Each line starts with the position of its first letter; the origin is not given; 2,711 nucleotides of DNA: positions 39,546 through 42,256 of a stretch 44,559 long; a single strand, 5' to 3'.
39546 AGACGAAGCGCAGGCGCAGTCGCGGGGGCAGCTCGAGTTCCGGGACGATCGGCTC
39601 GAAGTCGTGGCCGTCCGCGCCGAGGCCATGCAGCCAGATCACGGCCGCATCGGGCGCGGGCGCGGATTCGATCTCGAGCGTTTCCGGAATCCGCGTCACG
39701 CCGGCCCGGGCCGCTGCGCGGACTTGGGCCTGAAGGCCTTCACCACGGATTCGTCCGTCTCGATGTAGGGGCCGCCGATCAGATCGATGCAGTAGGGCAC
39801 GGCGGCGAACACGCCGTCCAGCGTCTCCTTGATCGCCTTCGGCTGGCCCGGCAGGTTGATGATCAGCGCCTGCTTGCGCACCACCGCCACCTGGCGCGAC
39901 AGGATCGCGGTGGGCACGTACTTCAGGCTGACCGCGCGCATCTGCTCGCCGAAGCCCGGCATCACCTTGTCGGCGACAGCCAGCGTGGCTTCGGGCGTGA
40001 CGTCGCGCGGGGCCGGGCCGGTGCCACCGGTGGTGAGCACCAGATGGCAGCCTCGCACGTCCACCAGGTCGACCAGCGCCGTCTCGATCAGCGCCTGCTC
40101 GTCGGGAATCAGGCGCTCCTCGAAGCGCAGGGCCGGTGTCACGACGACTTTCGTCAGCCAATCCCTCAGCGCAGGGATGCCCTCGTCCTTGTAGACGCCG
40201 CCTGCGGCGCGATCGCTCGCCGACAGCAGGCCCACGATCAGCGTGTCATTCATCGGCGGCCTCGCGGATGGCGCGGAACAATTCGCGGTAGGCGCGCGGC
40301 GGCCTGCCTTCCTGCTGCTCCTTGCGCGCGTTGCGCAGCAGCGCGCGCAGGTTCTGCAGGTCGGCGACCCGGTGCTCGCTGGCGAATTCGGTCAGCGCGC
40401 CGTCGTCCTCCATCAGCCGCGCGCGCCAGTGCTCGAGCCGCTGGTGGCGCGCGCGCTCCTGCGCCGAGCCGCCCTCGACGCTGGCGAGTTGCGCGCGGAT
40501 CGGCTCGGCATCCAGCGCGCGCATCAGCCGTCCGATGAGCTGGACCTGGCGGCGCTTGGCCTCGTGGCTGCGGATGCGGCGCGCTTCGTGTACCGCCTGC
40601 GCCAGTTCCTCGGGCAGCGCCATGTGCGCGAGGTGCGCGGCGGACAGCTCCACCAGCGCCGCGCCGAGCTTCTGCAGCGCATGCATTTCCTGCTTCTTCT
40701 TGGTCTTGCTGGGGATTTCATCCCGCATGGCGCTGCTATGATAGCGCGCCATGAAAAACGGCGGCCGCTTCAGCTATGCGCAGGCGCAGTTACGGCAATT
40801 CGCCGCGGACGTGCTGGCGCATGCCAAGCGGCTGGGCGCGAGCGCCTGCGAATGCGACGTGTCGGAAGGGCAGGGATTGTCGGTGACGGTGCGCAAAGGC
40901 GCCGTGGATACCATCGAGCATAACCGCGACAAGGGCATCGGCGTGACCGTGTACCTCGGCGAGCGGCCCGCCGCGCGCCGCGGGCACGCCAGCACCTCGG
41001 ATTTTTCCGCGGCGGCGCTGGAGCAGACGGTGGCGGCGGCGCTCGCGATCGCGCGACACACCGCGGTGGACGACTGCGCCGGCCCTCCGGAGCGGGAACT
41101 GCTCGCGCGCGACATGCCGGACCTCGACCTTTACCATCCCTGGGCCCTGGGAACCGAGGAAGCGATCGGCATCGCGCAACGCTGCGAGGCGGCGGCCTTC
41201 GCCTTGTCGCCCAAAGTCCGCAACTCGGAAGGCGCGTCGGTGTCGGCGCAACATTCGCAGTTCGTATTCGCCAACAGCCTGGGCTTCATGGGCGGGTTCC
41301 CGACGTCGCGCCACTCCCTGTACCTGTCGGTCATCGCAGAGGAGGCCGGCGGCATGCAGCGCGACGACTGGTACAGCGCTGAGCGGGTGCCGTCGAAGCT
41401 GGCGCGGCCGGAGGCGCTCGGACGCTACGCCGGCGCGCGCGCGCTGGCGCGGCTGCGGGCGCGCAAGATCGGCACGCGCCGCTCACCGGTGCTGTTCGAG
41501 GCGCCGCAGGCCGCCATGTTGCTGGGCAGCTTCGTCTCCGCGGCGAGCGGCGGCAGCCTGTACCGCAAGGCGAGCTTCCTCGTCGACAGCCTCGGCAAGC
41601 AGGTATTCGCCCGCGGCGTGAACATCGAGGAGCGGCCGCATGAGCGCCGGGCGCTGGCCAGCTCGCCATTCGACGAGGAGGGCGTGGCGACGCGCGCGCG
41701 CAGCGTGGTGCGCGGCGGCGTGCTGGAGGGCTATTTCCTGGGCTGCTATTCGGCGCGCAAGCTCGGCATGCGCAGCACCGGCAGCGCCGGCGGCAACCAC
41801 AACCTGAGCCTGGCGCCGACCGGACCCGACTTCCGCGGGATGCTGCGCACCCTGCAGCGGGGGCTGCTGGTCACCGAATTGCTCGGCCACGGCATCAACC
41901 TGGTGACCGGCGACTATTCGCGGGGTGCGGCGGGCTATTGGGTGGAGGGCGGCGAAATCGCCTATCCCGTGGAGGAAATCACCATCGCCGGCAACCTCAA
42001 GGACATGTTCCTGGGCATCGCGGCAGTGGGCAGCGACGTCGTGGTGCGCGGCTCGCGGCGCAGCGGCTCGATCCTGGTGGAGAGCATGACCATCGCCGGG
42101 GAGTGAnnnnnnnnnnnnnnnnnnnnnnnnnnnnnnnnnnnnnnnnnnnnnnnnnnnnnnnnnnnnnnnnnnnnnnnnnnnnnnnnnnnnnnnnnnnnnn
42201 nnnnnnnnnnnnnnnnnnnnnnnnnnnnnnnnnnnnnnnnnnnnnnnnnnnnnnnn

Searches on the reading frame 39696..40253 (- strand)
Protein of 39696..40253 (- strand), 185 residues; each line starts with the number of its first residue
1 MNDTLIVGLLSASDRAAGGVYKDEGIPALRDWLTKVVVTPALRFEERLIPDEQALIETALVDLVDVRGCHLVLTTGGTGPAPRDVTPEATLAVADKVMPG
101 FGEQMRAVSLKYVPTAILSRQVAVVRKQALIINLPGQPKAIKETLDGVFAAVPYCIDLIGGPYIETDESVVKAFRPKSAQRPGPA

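Call 78: search_protein_families(library=pfam, proteins=[window:39696-40253:-], max_evalue=0.00001)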
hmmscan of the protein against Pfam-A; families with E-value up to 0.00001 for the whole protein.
window:39696-40253:- (185 aa): 1 family
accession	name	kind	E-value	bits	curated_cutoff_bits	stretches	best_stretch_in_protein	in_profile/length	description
PF00994.29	MoCF_biosynth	-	4.7e-24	85.2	26.6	1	9-149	2-138/144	Probable molybdopterin binding domain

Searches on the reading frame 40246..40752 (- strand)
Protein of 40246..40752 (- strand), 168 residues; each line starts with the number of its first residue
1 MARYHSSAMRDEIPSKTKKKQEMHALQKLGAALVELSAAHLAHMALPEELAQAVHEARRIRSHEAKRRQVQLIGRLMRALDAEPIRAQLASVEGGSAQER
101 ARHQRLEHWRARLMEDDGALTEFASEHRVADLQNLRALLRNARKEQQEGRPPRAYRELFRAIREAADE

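Call 78: search_protein_families(library=pfam, proteins=[window:40246-40752:-], max_evalue=0.00001)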
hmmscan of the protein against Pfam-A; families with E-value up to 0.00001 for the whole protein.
window:40246-40752:- (168 aa): 1 family
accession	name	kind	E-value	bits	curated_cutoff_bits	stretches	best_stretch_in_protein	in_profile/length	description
PF04751.20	DarP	-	7.4e-52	175.7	26.3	1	13-163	2-153/153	Dual-action ribosomal maturation protein DarP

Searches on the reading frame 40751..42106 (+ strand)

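Call 78: search_protein_families(library=pfam, proteins=[window:40751-42106:+], max_evalue=0.00001)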
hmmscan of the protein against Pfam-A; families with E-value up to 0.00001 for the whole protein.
window:40751-42106:+ (451 aa): 3 families
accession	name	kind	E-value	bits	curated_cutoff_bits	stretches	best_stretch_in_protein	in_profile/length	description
PF19289.4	PmbA_TldD_3rd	-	1.3e-64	217.8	22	1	243-450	2-220/220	PmbA/TldA metallopeptidase C-terminal domain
PF19290.4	PmbA_TldD_2nd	-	1.3e-19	71.1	20.9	1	128-235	1-109/109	PmbA/TldA metallopeptidase central domain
PF01523.21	PmbA_TldD_1st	-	1.6e-12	47.8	20.9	1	33-101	1-65/65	PmbA/TldA metallopeptidase domain 1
